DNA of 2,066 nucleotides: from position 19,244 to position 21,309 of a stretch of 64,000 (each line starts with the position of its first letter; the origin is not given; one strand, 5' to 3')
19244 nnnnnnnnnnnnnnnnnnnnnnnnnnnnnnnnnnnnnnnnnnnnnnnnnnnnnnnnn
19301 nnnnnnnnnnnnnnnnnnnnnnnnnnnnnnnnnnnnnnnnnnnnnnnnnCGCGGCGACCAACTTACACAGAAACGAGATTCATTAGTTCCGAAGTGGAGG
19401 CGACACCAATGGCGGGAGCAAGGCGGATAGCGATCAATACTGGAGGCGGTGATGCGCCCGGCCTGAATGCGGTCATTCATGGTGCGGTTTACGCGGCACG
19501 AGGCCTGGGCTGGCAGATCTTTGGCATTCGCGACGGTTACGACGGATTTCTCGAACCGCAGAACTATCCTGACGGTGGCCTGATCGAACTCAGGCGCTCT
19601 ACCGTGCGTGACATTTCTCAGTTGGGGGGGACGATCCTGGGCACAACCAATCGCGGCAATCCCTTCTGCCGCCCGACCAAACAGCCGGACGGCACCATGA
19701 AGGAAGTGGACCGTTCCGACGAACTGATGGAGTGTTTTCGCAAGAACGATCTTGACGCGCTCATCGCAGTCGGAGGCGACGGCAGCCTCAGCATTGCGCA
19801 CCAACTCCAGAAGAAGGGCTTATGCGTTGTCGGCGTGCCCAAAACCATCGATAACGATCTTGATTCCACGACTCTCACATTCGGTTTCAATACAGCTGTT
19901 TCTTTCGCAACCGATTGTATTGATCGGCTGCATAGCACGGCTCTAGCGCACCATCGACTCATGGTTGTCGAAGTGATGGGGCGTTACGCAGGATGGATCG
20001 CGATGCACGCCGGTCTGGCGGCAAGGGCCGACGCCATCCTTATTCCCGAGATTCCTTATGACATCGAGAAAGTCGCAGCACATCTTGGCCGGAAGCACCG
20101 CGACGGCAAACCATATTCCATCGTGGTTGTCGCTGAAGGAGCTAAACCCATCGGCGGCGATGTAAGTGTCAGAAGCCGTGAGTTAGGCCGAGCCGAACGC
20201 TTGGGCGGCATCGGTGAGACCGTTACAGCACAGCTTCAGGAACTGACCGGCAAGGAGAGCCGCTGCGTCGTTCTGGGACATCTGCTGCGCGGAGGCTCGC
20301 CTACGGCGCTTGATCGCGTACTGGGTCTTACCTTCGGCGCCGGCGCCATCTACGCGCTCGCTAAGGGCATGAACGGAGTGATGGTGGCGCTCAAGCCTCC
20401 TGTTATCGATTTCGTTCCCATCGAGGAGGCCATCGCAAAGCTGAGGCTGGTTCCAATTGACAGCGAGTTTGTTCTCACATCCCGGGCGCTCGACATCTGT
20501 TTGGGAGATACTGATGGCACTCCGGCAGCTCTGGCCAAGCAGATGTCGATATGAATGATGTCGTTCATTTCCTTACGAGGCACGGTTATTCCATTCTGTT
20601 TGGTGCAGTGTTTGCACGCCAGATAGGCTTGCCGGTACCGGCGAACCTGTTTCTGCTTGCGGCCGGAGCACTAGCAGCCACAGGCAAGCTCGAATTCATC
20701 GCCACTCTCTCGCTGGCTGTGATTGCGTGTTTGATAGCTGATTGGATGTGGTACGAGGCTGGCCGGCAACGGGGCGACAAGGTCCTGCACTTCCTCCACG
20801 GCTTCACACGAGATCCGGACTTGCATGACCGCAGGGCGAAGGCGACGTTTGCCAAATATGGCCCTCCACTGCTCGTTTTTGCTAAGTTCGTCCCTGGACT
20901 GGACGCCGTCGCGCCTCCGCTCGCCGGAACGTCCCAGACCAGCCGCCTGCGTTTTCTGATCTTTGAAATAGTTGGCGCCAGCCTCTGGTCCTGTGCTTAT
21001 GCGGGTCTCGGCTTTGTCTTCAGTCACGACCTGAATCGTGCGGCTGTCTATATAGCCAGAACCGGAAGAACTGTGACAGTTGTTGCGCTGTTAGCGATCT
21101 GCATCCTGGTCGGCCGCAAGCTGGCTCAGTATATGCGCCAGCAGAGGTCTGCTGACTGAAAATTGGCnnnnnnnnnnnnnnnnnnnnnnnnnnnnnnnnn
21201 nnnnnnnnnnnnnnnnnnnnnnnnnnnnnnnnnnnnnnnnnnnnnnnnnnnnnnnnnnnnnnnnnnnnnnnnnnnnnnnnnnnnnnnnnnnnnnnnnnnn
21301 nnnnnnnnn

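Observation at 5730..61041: Shared palindrome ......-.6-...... at a fixed ~90-bp distance upstream of the sigma-54 -24 elements (candidate common enhancer)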

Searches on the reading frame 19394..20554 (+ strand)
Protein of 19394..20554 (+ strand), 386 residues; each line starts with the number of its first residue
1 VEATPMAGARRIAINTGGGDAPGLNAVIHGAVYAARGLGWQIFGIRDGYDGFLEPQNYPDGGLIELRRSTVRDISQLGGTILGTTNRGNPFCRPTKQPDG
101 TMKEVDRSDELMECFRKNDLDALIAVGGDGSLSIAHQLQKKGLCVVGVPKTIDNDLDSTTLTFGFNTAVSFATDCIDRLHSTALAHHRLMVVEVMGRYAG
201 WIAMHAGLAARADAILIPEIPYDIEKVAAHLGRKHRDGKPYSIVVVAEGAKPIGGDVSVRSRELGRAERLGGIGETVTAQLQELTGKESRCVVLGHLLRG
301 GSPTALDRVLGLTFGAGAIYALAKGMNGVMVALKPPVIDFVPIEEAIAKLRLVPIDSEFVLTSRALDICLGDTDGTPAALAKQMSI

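Call 7: search_protein_families(library=pfam, proteins=[window:19394-20554:+])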
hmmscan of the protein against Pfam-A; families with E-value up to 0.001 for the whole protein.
window:19394-20554:+ (386 aa): 2 families
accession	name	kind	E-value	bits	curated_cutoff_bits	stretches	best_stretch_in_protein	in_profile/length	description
PF00365.25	PFK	-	1.9e-94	316.6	30.9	1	11-321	1-276/277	Phosphofructokinase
PF01513.26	NAD_kinase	-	0.0009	20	25.5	0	107-149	60-103/130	ATP-NAD kinase N-terminal domain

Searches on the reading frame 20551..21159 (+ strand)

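Call 7: search_protein_families(library=pfam, proteins=[window:20551-21159:+])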
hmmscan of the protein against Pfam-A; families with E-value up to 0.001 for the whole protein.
window:20551-21159:+ (202 aa): 1 family
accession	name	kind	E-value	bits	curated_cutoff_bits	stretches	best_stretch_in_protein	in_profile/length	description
PF09335.16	VTT_dom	-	1.1e-12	48.9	33.9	1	29-154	1-121/123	VTT domain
